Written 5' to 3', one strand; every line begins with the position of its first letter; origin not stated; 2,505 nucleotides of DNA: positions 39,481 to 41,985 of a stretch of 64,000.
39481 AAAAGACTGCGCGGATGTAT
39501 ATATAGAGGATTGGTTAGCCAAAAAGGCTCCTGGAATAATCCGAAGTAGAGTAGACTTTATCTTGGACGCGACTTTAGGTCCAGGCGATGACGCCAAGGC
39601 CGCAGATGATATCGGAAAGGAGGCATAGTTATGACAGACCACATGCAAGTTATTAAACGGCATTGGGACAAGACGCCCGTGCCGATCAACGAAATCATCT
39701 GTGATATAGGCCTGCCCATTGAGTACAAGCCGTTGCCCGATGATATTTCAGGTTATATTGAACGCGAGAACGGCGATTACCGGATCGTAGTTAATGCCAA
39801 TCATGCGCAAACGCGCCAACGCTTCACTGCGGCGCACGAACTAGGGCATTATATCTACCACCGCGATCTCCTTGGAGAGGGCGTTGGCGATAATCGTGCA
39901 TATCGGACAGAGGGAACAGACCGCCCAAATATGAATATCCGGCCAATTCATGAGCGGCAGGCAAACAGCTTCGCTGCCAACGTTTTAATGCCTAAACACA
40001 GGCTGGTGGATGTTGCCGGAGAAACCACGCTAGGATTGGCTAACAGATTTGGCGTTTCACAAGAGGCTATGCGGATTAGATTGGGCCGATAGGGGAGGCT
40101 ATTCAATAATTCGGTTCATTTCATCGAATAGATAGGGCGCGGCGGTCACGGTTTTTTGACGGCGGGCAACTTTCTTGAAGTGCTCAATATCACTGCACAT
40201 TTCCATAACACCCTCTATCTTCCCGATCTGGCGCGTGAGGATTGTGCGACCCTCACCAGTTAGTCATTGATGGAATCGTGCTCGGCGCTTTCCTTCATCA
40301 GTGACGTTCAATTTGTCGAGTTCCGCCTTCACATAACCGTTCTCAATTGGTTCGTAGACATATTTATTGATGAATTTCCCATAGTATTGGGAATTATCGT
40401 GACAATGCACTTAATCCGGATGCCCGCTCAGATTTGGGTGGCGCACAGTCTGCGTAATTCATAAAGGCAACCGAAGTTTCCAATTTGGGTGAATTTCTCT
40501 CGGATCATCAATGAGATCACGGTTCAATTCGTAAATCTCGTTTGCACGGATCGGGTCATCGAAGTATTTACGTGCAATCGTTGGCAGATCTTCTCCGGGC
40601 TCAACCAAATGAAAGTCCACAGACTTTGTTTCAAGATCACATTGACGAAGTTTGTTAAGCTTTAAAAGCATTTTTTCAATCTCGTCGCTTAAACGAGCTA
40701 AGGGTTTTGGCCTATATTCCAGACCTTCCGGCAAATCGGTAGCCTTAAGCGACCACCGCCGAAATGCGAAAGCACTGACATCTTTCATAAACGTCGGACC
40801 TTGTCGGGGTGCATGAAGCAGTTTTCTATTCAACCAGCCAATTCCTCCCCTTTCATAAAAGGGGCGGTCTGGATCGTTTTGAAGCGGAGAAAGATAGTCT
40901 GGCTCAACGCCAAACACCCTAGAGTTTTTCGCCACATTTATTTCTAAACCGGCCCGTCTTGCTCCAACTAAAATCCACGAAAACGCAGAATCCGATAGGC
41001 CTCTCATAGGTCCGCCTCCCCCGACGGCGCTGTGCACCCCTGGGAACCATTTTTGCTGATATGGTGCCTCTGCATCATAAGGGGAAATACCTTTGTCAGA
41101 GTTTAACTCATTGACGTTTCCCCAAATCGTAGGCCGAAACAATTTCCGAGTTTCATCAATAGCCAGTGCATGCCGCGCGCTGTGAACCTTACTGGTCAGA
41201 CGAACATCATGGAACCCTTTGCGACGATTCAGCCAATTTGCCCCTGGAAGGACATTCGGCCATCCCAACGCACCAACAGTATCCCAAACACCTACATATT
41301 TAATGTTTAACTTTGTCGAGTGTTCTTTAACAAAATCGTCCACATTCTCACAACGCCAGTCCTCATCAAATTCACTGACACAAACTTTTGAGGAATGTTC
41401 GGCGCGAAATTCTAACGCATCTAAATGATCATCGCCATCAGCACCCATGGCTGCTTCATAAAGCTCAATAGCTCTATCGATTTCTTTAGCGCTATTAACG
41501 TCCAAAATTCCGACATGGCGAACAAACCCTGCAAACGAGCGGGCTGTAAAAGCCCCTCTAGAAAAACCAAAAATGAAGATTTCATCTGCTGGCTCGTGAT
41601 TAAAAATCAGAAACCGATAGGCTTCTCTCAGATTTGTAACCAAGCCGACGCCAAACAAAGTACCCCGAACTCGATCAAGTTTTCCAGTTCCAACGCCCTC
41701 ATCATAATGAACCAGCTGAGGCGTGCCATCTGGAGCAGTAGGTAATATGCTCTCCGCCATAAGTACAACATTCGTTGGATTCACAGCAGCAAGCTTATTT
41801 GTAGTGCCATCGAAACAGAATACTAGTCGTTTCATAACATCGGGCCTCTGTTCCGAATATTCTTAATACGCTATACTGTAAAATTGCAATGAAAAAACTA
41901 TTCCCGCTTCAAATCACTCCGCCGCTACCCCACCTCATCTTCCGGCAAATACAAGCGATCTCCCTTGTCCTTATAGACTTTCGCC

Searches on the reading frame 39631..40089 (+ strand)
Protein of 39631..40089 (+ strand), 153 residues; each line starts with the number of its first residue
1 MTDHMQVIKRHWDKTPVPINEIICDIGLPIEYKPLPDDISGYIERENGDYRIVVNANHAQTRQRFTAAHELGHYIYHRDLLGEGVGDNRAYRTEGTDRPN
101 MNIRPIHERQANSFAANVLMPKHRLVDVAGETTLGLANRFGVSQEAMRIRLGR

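Call 102: search_protein_families(library=pfam, proteins=[window:39631-40089:+], max_evalue=0.01)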
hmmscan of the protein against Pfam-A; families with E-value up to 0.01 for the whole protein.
window:39631-40089:+ (153 aa): 1 family
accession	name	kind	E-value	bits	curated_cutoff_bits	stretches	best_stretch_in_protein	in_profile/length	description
PF06114.19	Peptidase_M78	-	7.1e-21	74.7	22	1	30-151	8-122/123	IrrE N-terminal-like domain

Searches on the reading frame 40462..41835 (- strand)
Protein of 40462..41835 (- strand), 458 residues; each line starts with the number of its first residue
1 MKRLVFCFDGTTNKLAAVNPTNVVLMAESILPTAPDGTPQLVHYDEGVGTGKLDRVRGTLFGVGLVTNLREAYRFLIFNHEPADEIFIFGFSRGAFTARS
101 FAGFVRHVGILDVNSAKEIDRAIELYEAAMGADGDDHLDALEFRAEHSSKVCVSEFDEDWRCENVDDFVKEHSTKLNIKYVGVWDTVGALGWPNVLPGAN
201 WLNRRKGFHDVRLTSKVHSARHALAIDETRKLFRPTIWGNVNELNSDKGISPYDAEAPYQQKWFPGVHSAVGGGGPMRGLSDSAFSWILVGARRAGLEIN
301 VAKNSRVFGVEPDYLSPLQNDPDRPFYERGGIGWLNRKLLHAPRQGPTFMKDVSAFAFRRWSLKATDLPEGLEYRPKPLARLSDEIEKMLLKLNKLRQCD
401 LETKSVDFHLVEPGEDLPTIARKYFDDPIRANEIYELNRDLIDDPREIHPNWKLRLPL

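Call 102: search_protein_families(library=pfam, proteins=[window:40462-41835:-], max_evalue=0.01)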
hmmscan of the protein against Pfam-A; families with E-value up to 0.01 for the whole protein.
window:40462-41835:- (458 aa): 2 families
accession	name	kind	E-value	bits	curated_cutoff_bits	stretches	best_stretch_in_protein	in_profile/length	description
PF09994.14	T6SS_Tle1-like_cat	-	5.4e-70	236.4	27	1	2-289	1-285/287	T6SS, Phospholipase effector Tle1-like, catalytic domain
PF01476.26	LysM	-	0.00014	22.2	20.9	1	409-457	1-43/43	LysM domain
